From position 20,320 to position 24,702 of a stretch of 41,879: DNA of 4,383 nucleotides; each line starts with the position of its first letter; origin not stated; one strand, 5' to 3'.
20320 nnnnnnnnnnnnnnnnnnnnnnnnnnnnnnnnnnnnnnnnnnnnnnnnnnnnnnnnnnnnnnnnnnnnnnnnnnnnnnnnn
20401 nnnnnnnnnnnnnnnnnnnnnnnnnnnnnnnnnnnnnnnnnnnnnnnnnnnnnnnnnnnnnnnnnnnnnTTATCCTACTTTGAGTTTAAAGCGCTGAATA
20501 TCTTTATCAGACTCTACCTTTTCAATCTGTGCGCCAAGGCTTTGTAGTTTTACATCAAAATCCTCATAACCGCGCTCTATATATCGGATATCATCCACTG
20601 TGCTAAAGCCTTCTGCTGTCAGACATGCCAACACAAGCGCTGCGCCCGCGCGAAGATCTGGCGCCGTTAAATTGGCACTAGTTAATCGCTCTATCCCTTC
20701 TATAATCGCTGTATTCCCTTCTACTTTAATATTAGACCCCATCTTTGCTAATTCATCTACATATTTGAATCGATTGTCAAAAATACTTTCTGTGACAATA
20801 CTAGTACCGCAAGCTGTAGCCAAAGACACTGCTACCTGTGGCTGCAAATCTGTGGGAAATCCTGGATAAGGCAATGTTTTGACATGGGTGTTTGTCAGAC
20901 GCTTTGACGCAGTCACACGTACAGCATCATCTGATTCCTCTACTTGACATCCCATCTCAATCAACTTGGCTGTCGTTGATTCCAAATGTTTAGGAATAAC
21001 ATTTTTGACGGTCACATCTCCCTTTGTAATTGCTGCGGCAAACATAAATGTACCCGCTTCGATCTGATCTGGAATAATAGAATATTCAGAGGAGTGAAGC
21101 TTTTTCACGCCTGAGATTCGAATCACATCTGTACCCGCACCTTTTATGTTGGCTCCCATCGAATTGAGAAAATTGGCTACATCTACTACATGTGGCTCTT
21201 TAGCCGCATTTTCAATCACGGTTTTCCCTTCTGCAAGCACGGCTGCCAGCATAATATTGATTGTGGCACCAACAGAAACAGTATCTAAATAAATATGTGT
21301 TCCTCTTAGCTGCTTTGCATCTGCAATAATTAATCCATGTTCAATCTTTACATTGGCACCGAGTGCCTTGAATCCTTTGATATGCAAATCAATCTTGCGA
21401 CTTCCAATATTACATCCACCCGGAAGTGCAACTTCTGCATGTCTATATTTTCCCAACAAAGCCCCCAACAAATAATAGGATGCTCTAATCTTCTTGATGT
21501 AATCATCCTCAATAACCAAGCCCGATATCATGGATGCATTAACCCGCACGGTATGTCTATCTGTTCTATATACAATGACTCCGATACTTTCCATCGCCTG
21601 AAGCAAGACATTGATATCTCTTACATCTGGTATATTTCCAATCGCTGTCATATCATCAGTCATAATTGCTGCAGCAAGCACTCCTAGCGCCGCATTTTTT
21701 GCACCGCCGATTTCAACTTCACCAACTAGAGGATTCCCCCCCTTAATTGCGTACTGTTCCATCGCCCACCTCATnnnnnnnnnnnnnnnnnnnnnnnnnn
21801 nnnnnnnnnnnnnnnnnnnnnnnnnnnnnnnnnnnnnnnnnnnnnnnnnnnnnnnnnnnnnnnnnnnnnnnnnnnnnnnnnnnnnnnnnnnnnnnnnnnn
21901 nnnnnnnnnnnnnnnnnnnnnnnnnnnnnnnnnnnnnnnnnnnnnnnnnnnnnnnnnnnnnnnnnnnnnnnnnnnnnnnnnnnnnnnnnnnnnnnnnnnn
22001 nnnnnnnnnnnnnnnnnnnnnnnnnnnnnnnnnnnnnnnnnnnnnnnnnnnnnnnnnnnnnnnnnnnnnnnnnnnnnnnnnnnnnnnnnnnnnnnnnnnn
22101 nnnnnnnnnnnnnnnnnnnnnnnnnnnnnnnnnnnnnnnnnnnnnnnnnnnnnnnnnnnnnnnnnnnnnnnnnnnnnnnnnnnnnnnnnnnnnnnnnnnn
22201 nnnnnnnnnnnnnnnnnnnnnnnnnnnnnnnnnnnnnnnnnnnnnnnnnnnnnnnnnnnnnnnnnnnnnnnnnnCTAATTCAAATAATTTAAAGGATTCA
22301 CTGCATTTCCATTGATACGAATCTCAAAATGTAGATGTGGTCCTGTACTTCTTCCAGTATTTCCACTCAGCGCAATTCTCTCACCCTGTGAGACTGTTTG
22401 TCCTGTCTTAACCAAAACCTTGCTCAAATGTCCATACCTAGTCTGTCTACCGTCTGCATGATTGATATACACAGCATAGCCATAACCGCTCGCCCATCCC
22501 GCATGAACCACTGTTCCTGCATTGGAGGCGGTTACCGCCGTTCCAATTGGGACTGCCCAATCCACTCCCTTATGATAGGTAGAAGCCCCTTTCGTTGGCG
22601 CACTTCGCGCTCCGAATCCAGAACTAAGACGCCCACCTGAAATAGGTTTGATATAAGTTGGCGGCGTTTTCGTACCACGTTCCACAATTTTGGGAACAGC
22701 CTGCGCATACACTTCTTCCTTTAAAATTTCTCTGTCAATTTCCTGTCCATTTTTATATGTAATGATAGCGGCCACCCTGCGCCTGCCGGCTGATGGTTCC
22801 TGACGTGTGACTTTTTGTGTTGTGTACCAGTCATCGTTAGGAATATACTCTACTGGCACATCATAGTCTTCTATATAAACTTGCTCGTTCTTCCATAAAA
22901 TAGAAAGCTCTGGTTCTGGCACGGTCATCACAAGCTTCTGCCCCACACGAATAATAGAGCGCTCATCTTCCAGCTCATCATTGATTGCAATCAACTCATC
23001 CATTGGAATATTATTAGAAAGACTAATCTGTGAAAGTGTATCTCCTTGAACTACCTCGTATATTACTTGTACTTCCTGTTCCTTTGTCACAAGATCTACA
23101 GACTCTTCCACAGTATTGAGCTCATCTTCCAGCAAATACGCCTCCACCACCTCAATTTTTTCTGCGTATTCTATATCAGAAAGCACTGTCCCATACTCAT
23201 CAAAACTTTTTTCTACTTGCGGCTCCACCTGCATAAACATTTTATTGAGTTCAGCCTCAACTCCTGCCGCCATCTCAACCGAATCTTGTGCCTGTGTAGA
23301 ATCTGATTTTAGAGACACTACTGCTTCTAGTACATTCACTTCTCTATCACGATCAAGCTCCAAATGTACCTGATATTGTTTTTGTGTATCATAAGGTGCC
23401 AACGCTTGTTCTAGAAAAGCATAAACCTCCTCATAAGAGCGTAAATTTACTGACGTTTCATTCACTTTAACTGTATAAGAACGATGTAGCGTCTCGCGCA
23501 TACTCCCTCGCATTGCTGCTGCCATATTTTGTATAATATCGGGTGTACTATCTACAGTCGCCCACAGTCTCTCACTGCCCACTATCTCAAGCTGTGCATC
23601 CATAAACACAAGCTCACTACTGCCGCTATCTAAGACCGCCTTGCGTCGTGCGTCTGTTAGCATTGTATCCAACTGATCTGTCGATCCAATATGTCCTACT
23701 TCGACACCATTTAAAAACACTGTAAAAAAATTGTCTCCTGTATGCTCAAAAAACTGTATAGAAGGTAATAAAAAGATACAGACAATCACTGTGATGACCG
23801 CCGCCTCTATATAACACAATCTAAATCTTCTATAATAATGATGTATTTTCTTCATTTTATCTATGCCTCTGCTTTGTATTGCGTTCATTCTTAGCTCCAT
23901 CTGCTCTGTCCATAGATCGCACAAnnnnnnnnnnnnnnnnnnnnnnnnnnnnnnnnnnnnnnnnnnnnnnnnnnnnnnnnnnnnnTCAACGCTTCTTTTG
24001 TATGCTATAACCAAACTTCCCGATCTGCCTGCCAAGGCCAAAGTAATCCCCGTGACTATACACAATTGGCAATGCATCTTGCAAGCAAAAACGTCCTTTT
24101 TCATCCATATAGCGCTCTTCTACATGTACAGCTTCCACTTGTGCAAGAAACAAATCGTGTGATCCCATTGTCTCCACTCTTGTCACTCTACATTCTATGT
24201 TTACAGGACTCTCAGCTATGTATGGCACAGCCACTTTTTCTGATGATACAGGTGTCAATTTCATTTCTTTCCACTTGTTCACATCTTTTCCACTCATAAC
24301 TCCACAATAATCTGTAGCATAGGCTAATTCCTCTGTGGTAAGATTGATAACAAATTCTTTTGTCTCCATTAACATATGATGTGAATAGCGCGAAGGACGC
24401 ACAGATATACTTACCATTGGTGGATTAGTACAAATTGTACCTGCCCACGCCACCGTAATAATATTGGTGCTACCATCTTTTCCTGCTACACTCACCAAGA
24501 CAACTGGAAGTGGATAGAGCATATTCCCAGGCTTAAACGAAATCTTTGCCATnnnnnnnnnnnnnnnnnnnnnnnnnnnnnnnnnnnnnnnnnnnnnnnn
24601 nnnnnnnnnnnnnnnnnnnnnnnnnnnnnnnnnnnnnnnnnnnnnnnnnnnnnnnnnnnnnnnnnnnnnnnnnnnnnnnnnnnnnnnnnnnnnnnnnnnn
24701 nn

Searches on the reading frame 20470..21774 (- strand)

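Call 11: search_protein_families(library=pfam, proteins=[window:20470-21774:-])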
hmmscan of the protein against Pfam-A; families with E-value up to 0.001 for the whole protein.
window:20470-21774:- (434 aa): 1 family
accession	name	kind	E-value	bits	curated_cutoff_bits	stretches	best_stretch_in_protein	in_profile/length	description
PF00275.25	EPSP_synthase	-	1.8e-97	327.1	22.8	1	11-409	2-416/417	EPSP synthase (3-phosphoshikimate 1-carboxyvinyltransferase)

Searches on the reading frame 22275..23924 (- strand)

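Call 11: search_protein_families(library=pfam, proteins=[window:22275-23924:-])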
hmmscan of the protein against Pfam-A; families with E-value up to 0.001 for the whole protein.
window:22275-23924:- (549 aa): 3 families
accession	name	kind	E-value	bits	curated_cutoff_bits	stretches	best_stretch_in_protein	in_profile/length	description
PF01551.29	Peptidase_M23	-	1.4e-36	125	28.7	1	450-544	2-96/96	Peptidase family M23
PF07501.17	G5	-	2.2e-17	63.5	23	1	346-419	2-75/75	G5 domain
PF01476.26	LysM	-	2e-10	40.9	20.9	1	289-333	1-42/43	LysM domain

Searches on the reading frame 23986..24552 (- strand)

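Call 11: search_protein_families(library=pfam, proteins=[window:23986-24552:-])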
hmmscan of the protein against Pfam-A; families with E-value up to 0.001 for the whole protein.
window:23986-24552:- (188 aa): 1 family
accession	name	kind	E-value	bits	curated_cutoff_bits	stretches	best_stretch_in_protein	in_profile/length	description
PF01613.24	Flavin_Reduct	-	8.7e-34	117.3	27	1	13-173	4-152/153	Flavin reductase like domain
